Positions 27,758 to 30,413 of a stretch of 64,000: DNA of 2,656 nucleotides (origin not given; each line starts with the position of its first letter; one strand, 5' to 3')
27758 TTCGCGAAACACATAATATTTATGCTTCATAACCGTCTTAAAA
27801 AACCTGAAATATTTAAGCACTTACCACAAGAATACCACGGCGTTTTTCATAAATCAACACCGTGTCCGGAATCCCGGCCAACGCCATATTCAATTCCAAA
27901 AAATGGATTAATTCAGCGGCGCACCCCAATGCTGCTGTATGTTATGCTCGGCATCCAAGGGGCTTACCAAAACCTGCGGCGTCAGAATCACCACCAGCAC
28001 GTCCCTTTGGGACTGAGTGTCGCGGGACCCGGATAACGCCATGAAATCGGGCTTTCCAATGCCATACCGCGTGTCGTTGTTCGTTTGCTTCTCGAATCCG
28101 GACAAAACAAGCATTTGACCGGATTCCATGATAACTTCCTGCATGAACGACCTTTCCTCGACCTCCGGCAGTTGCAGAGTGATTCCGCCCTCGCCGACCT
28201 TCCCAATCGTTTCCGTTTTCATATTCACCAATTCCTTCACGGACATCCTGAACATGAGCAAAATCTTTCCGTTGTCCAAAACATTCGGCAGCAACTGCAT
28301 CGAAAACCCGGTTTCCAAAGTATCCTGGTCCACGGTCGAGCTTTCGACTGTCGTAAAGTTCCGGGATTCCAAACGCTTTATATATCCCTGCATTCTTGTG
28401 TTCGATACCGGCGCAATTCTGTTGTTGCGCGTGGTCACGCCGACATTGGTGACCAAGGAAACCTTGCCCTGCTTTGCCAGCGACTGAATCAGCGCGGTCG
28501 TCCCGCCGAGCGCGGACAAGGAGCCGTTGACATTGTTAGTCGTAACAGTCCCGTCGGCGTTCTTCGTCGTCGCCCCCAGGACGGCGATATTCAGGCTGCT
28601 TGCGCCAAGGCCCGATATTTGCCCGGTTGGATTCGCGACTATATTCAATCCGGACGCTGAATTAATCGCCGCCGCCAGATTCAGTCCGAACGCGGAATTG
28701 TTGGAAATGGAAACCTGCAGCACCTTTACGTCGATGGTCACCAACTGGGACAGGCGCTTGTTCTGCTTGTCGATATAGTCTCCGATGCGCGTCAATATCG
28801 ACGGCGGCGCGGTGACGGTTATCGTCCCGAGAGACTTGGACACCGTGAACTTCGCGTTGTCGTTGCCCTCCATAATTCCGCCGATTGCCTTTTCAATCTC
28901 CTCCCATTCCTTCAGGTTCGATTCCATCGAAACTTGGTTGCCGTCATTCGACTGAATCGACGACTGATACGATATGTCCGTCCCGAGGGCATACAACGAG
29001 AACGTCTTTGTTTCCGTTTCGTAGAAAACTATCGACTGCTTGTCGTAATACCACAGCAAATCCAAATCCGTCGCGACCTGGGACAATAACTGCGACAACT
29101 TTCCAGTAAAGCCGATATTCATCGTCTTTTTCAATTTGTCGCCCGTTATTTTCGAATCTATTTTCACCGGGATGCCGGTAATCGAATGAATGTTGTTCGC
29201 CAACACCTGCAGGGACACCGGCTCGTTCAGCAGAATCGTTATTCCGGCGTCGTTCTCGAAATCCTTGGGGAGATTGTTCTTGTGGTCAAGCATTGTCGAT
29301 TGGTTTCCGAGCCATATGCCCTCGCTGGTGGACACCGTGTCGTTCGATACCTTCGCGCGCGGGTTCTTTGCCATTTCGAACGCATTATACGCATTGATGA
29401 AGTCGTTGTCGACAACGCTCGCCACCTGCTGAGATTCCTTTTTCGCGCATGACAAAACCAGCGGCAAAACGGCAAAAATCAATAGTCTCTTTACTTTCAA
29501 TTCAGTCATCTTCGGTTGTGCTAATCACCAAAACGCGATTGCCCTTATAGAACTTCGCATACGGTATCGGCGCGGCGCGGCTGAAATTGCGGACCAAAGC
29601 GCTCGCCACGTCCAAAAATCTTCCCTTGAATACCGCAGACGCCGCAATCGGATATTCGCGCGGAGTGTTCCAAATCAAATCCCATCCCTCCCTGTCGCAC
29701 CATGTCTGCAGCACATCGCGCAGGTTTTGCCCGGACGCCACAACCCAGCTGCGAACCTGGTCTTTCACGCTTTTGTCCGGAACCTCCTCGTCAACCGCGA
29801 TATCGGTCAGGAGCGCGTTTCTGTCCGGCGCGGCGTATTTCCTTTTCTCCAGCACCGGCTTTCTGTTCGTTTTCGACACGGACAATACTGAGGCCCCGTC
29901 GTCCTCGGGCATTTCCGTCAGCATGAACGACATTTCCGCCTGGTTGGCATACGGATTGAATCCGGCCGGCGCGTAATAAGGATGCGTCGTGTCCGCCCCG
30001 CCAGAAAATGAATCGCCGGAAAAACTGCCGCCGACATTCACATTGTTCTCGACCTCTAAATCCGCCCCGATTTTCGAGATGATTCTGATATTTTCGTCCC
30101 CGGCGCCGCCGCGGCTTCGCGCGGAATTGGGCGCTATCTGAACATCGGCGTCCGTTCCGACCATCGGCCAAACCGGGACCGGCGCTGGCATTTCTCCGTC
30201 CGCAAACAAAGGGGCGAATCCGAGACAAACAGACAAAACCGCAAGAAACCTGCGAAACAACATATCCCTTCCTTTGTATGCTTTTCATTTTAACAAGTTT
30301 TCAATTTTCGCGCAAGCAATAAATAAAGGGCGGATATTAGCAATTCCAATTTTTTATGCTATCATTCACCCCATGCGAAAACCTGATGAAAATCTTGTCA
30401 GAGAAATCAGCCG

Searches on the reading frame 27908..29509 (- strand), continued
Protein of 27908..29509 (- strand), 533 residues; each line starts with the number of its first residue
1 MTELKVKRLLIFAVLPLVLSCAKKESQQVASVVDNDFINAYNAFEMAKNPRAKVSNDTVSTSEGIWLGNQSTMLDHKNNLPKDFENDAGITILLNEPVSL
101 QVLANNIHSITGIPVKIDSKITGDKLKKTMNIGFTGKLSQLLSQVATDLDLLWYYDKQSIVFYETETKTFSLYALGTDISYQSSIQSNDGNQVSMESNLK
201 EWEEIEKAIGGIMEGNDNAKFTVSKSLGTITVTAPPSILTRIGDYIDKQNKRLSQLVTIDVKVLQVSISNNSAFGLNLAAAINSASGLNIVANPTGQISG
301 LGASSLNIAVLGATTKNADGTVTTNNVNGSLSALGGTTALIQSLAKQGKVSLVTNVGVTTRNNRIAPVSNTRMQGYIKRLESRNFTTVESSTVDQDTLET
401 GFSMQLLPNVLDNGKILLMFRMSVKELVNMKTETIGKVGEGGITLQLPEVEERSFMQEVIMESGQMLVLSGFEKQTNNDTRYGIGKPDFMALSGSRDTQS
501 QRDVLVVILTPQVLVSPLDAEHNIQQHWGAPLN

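Call 50: find_encoding_contigs(protein=P0244, flank=10000, max_places=3)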
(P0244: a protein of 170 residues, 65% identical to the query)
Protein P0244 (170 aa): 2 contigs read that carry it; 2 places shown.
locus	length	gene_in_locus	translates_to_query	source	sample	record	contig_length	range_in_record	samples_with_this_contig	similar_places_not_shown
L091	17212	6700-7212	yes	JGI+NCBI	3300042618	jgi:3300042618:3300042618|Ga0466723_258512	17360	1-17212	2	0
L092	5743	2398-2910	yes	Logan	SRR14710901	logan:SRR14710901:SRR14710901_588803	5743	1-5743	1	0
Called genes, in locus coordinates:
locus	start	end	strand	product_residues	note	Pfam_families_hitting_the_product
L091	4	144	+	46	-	-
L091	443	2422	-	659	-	PF02518:HATPase_c, PF00204:DNA_gyraseB, PF01751:Toprim, PF00986:DNA_gyraseB_C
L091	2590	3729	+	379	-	PF00226:DnaJ, PF01556:DnaJ_C, PF00684:DnaJ_CXXCXGXG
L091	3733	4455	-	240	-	-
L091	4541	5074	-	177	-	PF01066:CDP-OH_P_transf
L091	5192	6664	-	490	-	PF01541:GIY-YIG, PF27096:UvrC_M, PF02151:UVR, PF08459:UvrC_RNaseH_dom, PF12826:HHH_2 (faint), PF00633:HHH (faint), PF14520:HHH_5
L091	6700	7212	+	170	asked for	-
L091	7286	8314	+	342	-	PF00849:PseudoU_synth_2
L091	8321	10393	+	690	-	PF05170:AsmA, PF05359:DUF748, PF13116:YhdP, PF27051:TamB_N (faint)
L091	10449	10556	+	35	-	-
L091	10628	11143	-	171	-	PF13847:Methyltransf_31 (weak), PF02390:Methyltransf_4 (weak), PF13649:Methyltransf_25 (weak)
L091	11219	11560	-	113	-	-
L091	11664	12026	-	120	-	-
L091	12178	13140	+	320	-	PF01116:F_bP_aldolase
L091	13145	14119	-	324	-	-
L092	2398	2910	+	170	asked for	-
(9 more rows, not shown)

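Call 53: find_related_loci(query=A3, collection=metagenome_contigs, flank=10000)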
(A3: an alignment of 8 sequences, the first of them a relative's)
Query A3 (170 aa) in metagenome_contigs; peptide patterns used: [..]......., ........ (x = any residue, [..] = any of these).
595 stretches matched a pattern; 422 encode a relative of the query (tblastn E <= 1e-3); the best 80 are kept; 80 distinct loci.
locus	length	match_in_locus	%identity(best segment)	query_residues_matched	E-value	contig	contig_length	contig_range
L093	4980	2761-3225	85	16-170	4e-88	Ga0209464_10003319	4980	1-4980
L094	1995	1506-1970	81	16-170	3e-88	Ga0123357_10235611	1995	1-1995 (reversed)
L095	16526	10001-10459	79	18-170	8e-83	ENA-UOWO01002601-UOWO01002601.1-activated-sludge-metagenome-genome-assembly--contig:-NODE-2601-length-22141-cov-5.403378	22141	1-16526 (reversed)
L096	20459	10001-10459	77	18-170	4e-81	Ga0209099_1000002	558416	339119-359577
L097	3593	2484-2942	78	18-170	7e-80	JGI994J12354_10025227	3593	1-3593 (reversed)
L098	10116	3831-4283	77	20-170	2e-78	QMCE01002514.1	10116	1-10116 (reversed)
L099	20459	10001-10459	77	18-170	2e-78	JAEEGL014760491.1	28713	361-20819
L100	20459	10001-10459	76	18-170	2e-78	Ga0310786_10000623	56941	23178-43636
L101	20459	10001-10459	77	18-170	9e-78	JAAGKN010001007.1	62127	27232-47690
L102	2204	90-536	76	20-170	3e-79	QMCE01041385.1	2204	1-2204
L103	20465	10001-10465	74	16-170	5e-77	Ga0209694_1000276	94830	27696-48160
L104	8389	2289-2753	74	16-170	5e-77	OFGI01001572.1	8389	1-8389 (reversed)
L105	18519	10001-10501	69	6-170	1e-76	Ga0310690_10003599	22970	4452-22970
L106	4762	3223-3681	74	18-170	2e-76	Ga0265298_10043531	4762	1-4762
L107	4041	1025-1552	67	4-170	1e-76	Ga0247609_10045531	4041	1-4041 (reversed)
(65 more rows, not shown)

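Call 66: predict_structure(alignment_id=A4)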
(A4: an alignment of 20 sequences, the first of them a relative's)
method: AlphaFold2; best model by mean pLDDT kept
length: 170 residues; sequences in the alignment: 20
mean_pLDDT: 68.1   pTM: 0.60
mean pLDDT of the five models: 68.1, 66.4, 65.6, 64.7, 62.4
residues with pLDDT >= 90: 5; 70-90: 88; 50-70: 28; < 50: 49
segments of 3 or more residues with pLDDT < 50: 1-44, 143-147
pLDDT, mean of each block of 10 residues (from residue 1): 44 38 40 45 54 81 84 66 73 85 86 85 87 72 51 82 84
secondary structure, 60 per line:
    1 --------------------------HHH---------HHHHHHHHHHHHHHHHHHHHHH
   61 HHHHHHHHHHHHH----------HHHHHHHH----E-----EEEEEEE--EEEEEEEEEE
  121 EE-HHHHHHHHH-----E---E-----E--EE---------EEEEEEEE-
elements in order: H39-73 H84-91 E102-108 E111-122 H124-132 E162-169

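Call 69: fold_search(model_id=the predicted structure, library=pdb)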
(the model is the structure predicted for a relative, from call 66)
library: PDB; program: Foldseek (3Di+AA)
matches with E <= 10: 325; with E <= 0.001: 3
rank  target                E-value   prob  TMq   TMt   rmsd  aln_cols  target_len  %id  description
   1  8uhf_I                1.2e-04  1.00  0.43  0.39   7.2       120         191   27  Cryo-EM of Vibrio cholerae toxin co-regulated pilus - asymmetric reconstruction (released 2023-12-06)
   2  8uhf_B                3.6e-04  1.00  0.58  0.50   6.8       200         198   18  Cryo-EM of Vibrio cholerae toxin co-regulated pilus - asymmetric reconstruction (released 2023-12-06)
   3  9iuf_A                8.5e-04  1.00  0.52  0.43   9.2       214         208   12  Cryo-EM structure of the type IVb pilus from enterotoxigenic Escherichia coli (released 2025-05-28)
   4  3hrv_A                1.0e-01  0.63  0.38  0.37   7.3       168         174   17  Crystal structure of TcpA, a Type IV pilin from Vibrio cholerae El Tor biotype (released 2010-06-16)
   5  3s0t_B                1.2e-01  0.66  0.31  0.29   6.9       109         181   14  Crystal structure of the CofA Type IV pilin subunit from enterotoxigenic E. coli (released 2012-04-11)
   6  3vor                  1.4e-01  0.57  0.37  0.35   9.6       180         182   10  Crystal Structure Analysis of the CofA (released 2012-09-26)
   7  3s0t_A                1.9e-01  0.72  0.42  0.40   8.4       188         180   10  Crystal structure of the CofA Type IV pilin subunit from enterotoxigenic E. coli (released 2012-04-11)
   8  1q5f_MODEL_1_A        4.4e-01  0.28  0.36  0.39   9.8       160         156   14  NMR Structure of Type IVb pilin (PilS) from Salmonella typhi (released 2004-07-27)
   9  7k58_N                5.0e-01  0.03  0.13  0.17  14.4       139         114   12  Structure of outer-arm dyneins bound to microtubule with microtubule binding state 1(MTBS-1) (released 2021-09-29)
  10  7k5b_N                5.0e-01  0.03  0.13  0.17  14.1       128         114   12  Structure of outer-arm dynein bound to microtubule doublet in microtubule binding state 2 (MTBS-2) (released 2021-09-29)
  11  4noa                  7.5e-01  0.14  0.27  0.37   5.0        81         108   12  Truncated minor pilin PilE from Pseudomonas aeruginosa (released 2014-11-19)
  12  4cyj_A                9.1e-01  0.07  0.19  0.10   8.8       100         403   16  Chaetomium thermophilum Pan2:Pan3 complex (released 2014-06-11)
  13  5ght                  9.7e-01  0.06  0.21  0.10  13.7       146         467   10  DNA replication protein (released 2016-10-12)
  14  4czy_B                1.0e+00  0.10  0.21  0.11   7.0        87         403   16  Complex of Neurospora crassa PAN2 (WD40-CS1) with PAN3 (pseudokinase and C-term) (released 2014-06-04)
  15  6zyw_O                1.0e+00  0.04  0.16  0.23  14.3       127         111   12  Outer Dynein Arm-Shulin complex - overall structure (Tetrahymena thermophila) (released 2021-01-20)
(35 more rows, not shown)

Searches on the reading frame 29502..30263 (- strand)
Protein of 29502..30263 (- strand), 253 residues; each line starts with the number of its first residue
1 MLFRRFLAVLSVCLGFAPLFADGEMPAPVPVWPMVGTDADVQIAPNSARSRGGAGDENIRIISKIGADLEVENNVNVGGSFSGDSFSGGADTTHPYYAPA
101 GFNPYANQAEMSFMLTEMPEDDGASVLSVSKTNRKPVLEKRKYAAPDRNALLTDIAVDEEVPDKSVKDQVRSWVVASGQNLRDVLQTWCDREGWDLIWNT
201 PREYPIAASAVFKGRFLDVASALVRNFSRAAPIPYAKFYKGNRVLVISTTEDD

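Call 4: search_protein_families(library=pfam, proteins=[window:29502-30263:-], max_evalue=0.01)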
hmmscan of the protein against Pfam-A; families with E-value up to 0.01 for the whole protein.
window:29502-30263:- (253 aa): 1 family
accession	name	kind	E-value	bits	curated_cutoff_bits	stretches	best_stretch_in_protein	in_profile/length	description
PF10671.14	TcpQ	-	2.3e-19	69.7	27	1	171-248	1-78/80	Toxin co-regulated pilus biosynthesis protein Q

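Call 5: search_protein_families(library=ncbifam, proteins=[window:29502-30263:-], max_evalue=0.01)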
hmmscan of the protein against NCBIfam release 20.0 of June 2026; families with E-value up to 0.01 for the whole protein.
window:29502-30263:- (253 aa): 0 families
